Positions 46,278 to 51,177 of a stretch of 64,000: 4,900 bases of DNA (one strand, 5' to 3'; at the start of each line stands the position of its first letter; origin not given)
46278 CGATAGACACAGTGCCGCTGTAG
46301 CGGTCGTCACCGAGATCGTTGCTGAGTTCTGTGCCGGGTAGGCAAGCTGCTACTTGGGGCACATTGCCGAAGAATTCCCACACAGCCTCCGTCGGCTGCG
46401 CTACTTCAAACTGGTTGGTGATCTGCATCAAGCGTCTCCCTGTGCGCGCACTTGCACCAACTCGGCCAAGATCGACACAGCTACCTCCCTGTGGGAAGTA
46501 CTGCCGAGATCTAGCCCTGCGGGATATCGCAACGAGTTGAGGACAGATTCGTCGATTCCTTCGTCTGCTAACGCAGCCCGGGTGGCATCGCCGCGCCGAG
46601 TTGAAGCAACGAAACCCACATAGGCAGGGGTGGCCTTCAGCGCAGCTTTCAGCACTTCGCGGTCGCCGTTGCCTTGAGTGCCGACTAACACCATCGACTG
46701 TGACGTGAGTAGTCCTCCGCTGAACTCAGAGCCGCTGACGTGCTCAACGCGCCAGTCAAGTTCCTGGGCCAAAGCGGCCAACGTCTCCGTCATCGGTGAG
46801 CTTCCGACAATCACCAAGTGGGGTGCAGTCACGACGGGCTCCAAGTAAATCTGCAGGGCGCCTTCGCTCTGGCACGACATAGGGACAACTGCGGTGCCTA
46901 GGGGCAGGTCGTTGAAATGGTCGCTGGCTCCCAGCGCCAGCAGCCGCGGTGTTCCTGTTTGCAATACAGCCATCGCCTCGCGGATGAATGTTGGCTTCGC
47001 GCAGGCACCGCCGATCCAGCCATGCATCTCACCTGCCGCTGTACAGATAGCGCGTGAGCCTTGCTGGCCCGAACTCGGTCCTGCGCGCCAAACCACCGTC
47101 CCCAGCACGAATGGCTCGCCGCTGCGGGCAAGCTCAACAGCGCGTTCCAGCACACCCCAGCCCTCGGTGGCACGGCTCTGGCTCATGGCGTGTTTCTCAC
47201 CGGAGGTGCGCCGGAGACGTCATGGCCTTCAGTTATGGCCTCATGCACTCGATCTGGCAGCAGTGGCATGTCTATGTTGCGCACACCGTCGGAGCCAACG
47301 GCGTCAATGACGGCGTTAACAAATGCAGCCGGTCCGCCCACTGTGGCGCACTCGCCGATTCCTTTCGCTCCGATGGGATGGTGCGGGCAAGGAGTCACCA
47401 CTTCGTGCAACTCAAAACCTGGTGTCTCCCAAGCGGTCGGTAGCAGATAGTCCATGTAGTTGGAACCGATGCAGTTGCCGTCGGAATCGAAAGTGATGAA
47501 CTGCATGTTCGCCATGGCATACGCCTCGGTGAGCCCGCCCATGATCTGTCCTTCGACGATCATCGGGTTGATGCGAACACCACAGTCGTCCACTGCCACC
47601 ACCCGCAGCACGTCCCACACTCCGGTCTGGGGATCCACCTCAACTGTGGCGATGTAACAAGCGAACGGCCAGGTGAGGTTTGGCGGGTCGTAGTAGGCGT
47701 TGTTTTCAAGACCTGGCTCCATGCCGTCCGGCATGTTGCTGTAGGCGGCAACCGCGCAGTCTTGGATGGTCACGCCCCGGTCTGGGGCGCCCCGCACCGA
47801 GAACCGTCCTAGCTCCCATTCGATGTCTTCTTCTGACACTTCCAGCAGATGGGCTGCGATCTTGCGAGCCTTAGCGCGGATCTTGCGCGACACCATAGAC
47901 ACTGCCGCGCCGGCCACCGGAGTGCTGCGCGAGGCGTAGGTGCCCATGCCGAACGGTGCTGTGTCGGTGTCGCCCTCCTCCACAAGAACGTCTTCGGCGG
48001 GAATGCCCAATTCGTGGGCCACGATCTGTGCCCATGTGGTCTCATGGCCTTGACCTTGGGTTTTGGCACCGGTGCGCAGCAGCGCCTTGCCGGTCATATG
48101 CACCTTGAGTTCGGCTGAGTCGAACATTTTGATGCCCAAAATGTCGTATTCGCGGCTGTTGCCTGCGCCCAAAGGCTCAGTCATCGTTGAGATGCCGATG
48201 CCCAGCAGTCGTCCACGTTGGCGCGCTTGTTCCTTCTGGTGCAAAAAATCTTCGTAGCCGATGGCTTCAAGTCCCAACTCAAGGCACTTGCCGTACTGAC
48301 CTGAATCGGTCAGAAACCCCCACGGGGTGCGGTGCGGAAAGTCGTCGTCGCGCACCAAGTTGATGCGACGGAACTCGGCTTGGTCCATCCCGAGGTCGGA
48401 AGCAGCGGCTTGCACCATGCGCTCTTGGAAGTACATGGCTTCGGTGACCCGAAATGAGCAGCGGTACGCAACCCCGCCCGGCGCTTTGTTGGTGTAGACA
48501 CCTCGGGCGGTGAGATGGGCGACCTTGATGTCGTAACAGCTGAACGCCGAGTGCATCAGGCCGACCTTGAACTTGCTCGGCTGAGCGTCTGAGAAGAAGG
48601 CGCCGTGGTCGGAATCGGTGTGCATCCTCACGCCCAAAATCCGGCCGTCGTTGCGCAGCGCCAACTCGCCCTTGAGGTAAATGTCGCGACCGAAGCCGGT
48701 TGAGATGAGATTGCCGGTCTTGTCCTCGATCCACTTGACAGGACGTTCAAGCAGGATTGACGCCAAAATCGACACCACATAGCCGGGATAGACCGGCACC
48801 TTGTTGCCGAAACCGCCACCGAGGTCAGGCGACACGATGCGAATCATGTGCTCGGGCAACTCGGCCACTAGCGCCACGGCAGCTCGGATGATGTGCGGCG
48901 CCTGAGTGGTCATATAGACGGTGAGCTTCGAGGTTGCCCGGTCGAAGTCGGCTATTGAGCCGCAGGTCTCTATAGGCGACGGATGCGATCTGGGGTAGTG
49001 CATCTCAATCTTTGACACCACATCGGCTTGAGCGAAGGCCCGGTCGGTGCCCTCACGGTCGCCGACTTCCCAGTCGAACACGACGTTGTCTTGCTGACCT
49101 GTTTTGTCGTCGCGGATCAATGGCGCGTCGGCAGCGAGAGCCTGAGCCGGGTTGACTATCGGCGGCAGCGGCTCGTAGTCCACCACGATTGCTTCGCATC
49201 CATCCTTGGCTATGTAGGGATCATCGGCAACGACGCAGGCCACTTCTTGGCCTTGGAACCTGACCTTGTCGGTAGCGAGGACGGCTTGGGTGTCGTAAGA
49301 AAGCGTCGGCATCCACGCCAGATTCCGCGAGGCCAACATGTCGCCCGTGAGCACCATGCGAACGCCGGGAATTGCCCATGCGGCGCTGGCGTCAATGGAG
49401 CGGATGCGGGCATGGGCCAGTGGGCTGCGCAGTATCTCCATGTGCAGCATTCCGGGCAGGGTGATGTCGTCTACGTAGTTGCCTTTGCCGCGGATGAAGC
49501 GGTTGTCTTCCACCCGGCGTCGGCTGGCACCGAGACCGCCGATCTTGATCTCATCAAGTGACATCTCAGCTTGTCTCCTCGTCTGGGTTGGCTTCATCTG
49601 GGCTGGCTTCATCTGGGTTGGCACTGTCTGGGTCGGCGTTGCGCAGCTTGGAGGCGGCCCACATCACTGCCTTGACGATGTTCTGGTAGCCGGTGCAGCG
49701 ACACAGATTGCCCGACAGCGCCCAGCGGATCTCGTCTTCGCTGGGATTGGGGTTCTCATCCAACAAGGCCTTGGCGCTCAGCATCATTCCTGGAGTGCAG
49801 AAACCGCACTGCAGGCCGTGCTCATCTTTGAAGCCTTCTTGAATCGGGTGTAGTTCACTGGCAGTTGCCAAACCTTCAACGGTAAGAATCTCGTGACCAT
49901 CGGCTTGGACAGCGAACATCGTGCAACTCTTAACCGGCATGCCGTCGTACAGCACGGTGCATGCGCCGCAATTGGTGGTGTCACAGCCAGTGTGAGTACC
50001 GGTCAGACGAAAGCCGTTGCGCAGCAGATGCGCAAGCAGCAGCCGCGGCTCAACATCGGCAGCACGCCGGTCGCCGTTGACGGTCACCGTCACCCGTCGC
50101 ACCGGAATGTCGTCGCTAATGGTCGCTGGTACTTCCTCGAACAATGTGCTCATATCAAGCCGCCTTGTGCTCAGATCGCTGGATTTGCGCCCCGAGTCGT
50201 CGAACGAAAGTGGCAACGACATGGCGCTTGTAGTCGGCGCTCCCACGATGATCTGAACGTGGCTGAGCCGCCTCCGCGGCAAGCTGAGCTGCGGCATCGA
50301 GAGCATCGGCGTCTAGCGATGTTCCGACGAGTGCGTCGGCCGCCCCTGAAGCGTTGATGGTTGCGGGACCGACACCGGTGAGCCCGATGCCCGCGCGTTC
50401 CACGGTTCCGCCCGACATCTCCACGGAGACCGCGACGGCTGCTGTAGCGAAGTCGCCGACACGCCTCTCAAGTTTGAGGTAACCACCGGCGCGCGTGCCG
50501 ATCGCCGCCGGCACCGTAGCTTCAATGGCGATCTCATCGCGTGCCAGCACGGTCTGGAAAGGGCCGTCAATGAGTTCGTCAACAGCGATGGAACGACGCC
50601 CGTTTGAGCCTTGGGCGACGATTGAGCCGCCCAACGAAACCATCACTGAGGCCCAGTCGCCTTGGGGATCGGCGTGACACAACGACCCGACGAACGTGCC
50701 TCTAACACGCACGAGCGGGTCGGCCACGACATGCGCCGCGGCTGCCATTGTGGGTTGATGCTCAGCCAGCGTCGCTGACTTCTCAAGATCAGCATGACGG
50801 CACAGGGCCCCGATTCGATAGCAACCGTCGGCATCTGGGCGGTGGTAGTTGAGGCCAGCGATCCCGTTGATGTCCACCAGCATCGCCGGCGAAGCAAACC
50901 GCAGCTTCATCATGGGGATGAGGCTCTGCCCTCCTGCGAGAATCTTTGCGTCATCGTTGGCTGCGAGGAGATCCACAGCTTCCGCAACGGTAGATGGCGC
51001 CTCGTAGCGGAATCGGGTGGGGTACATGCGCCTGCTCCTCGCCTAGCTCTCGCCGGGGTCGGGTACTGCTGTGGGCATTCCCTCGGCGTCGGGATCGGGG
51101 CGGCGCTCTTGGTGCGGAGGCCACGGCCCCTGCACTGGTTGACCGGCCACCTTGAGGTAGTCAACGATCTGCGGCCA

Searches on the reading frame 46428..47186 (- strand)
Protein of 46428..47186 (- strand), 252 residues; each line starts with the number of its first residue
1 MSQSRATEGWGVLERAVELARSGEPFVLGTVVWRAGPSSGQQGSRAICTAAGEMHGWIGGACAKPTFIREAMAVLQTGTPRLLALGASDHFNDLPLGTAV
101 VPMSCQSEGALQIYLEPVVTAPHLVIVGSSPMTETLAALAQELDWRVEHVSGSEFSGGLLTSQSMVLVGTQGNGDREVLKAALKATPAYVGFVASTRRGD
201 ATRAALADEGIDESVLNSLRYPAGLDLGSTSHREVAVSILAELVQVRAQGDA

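Call 48: search_protein_families(library=pfam, proteins=[window:46428-47186:-])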
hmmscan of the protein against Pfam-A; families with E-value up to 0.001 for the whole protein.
window:46428-47186:- (252 aa): 2 families
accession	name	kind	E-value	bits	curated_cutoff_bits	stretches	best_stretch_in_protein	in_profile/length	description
PF13478.12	XdhC_C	-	2.3e-22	80.3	29.7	1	124-243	1-125/125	XdhC Rossmann domain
PF02625.21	XdhC_CoxI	-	1.1e-15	57.7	24.3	1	20-83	2-65/68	XdhC and CoxI family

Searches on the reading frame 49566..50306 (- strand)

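Call 48: search_protein_families(library=pfam, proteins=[window:49566-50306:-])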
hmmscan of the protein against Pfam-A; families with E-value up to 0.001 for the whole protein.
window:49566-50306:- (246 aa): 3 families
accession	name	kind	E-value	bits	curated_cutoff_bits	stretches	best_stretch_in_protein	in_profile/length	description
PF01799.25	Fer2_2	-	4.1e-34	117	30.3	1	142-214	1-74/75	[2Fe-2S] binding domain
PF00111.32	Fer2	-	6.1e-05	23.3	21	1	74-128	1-55/77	2Fe-2S iron-sulfur cluster binding domain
PF13085.11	Fer2_3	-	0.00024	21.5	27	1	107-146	51-89/107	2Fe-2S iron-sulfur cluster binding domain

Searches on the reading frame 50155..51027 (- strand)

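Call 48: search_protein_families(library=pfam, proteins=[window:50155-51027:-])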
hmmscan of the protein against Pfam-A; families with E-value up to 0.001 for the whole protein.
window:50155-51027:- (290 aa): 2 families
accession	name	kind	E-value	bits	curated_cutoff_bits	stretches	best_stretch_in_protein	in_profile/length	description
PF00941.27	FAD_binding_5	-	1.1e-41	143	27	1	5-174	2-169/170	FAD binding domain in molybdopterin dehydrogenase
PF03450.22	CO_deh_flav_C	-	3.4e-24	85.4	25.5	1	183-278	3-98/102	CO dehydrogenase flavoprotein C-terminal domain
